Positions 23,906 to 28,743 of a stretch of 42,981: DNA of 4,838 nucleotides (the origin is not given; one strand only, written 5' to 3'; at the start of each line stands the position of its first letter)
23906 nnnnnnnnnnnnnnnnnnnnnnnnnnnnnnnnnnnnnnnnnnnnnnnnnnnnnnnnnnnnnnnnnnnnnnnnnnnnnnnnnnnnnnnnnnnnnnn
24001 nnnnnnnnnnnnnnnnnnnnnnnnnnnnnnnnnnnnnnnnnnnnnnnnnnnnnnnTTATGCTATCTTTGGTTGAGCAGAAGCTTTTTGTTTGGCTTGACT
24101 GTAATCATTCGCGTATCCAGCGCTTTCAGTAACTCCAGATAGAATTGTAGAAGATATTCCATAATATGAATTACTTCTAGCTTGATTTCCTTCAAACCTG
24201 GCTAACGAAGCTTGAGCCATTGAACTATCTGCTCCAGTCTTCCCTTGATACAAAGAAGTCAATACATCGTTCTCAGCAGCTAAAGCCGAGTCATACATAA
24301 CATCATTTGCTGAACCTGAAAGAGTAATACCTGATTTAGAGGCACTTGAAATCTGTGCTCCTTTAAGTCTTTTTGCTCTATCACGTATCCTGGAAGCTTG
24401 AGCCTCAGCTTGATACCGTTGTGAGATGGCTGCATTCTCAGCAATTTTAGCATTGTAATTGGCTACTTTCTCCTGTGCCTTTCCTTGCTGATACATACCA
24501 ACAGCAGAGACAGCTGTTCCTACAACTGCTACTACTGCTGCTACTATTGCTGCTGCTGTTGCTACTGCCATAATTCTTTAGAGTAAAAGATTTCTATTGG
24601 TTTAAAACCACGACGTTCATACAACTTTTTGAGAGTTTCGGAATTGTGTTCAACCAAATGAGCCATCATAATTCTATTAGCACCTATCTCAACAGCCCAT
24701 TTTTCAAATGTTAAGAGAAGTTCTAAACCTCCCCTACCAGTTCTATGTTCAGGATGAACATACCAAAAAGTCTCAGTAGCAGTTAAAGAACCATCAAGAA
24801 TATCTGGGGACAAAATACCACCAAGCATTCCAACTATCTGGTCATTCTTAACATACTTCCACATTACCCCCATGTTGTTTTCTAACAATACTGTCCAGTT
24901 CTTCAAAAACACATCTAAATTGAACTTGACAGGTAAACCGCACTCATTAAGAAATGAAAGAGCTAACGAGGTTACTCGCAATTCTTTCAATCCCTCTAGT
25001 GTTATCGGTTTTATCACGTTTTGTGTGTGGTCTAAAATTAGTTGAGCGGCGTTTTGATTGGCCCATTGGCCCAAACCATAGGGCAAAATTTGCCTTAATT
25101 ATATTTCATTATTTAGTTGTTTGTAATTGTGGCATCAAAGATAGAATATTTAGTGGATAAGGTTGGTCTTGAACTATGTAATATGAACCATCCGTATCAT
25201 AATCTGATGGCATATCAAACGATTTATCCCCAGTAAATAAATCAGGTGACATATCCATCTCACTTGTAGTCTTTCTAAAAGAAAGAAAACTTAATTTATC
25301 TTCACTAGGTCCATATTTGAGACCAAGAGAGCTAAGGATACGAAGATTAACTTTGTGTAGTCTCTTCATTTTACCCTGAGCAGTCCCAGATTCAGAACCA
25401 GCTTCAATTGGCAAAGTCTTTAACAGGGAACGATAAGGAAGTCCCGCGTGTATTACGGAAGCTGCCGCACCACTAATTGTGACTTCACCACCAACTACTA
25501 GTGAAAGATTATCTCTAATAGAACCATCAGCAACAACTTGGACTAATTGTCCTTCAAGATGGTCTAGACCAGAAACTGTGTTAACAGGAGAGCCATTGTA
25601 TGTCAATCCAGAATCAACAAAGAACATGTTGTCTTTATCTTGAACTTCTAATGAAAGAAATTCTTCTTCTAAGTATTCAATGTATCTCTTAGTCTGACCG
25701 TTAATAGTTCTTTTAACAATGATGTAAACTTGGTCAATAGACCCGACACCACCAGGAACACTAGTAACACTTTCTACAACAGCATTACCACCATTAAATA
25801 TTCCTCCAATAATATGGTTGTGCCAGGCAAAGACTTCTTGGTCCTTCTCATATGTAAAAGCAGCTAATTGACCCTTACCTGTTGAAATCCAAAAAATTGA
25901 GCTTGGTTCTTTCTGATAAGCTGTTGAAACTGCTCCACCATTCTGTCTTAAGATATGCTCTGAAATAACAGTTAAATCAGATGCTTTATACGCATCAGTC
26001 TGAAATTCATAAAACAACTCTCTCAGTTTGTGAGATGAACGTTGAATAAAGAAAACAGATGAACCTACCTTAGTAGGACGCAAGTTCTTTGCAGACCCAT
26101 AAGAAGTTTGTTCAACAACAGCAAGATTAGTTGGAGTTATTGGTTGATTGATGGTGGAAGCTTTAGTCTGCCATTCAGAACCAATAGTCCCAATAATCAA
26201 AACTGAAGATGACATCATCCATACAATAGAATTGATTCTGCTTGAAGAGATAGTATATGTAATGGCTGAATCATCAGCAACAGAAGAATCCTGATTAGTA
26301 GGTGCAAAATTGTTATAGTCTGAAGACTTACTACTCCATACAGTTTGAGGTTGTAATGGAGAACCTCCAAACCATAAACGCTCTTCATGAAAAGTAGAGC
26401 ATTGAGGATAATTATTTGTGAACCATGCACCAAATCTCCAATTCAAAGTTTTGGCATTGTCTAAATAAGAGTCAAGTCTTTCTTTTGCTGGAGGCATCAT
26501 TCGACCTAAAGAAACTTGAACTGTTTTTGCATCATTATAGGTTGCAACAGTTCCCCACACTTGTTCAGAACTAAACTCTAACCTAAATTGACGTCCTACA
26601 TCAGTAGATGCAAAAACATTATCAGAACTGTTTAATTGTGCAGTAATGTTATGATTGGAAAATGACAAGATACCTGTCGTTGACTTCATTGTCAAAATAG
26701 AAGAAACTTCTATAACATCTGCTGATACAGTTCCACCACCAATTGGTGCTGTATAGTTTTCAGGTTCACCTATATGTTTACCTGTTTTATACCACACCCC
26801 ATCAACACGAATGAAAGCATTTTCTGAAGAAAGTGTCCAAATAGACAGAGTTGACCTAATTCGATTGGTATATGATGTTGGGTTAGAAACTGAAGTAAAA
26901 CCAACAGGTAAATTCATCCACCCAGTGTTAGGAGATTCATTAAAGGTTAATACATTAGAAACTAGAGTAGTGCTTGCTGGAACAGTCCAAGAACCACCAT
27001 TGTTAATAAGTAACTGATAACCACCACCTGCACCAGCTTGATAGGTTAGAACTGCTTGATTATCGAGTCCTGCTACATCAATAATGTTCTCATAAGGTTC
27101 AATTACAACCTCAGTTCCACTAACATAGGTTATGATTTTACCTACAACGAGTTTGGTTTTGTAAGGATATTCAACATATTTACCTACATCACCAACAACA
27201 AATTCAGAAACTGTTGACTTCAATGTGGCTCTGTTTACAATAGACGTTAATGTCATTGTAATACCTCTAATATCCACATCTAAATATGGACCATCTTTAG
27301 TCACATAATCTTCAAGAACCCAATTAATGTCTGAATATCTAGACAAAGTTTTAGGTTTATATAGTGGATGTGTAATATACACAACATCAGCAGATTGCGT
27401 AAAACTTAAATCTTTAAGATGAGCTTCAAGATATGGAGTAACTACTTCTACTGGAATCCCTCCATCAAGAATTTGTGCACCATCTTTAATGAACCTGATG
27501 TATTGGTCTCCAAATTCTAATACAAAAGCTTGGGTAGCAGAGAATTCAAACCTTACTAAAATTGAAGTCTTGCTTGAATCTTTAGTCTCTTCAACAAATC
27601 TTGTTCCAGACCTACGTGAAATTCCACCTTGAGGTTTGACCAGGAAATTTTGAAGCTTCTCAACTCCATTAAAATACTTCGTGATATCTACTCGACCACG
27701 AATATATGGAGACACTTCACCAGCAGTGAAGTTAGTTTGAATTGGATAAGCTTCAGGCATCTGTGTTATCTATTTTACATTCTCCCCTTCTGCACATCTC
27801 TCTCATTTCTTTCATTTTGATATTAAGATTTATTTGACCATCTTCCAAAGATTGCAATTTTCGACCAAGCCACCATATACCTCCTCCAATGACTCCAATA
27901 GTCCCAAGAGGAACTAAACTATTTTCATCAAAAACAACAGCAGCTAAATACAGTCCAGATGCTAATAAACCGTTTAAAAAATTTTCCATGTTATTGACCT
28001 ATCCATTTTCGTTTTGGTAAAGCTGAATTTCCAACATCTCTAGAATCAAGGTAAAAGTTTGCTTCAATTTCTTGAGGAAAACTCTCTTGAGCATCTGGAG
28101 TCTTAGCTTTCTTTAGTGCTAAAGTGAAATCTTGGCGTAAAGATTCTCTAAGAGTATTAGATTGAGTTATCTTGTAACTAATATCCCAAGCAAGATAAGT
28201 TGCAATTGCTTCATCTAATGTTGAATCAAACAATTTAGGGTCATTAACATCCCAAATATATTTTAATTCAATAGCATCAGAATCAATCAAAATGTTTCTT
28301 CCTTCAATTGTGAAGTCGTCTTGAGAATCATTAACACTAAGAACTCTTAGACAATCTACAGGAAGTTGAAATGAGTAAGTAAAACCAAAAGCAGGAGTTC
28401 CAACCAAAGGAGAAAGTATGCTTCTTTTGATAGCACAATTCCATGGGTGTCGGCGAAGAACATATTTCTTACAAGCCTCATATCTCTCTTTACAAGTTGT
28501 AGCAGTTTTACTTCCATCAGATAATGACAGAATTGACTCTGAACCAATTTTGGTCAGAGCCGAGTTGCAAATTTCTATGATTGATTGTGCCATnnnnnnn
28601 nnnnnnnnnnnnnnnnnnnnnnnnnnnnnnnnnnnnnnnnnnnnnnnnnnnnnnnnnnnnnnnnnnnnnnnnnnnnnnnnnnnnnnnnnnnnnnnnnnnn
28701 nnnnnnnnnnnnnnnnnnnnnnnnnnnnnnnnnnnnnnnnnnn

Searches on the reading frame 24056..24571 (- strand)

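Call 73: search_protein_families(library=phrogs, proteins=[window:24056-24571:-], max_evalue=0.001)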
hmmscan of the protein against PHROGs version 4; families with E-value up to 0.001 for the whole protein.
window:24056-24571:- (171 aa): 2 families
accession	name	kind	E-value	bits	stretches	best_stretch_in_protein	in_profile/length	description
phrog_418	-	head and packaging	1.1e-23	85.1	1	8-152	5-151/166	internal virion protein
phrog_24149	-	unknown function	1.1e-08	35.6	1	11-149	240-378/415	-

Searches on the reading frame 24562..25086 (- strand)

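Call 73: search_protein_families(library=phrogs, proteins=[window:24562-25086:-], max_evalue=0.001)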
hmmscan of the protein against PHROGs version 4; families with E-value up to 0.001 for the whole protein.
window:24562-25086:- (174 aa): 2 families
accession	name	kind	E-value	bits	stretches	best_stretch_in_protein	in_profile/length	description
phrog_1249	-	other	2.4e-19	70.8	1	61-171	47-156/180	acetyltransferase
phrog_3810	-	other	0.00072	20.5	1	109-163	92-144/155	acetyltransferase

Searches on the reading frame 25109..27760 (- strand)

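Call 11: search_protein_families(library=phrogs, proteins=[window:25109-27760:-], max_evalue=0.01)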
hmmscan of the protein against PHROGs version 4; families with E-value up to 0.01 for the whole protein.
window:25109-27760:- (883 aa): 5 families
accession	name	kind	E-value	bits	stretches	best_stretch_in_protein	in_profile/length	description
phrog_376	-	tail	2.6e-205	685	2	432-881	276-709/712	tail protein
phrog_15566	-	tail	8.4e-83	279.7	2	435-723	30-300/552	tail protein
phrog_20269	-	unknown function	9.7e-52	177.2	1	7-197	6-201/374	-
phrog_30010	-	unknown function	7.7e-22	78.7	1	578-724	190-322/517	-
phrog_457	-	tail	2.5e-14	53.8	2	471-639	369-536/793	tail protein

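Call 12: search_protein_families(library=pfam, proteins=[window:25109-27760:-], max_evalue=0.01)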
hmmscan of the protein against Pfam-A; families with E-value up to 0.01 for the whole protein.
window:25109-27760:- (883 aa): 1 family
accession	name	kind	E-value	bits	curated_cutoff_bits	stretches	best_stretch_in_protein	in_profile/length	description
PF25675.1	Phage_nozzle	-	6.2e-08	31.7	27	1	456-598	352-490/794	Bacteriophage nozzle protein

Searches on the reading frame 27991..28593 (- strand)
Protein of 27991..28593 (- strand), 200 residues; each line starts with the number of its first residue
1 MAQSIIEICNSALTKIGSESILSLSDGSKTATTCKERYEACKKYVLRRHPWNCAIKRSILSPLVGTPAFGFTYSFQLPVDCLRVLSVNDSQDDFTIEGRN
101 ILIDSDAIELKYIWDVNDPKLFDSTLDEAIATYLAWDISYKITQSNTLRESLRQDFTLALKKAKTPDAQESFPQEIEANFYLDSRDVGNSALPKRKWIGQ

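Call 73: search_protein_families(library=phrogs, proteins=[window:27991-28593:-], max_evalue=0.001)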
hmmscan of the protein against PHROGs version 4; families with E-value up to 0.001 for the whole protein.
window:27991-28593:- (200 aa): 2 families
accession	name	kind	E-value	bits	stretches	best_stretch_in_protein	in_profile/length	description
phrog_394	-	tail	1.8e-53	181.9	1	3-185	2-188/190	tail protein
phrog_9239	-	tail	8.8e-21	75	1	4-170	3-173/741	tail tubular protein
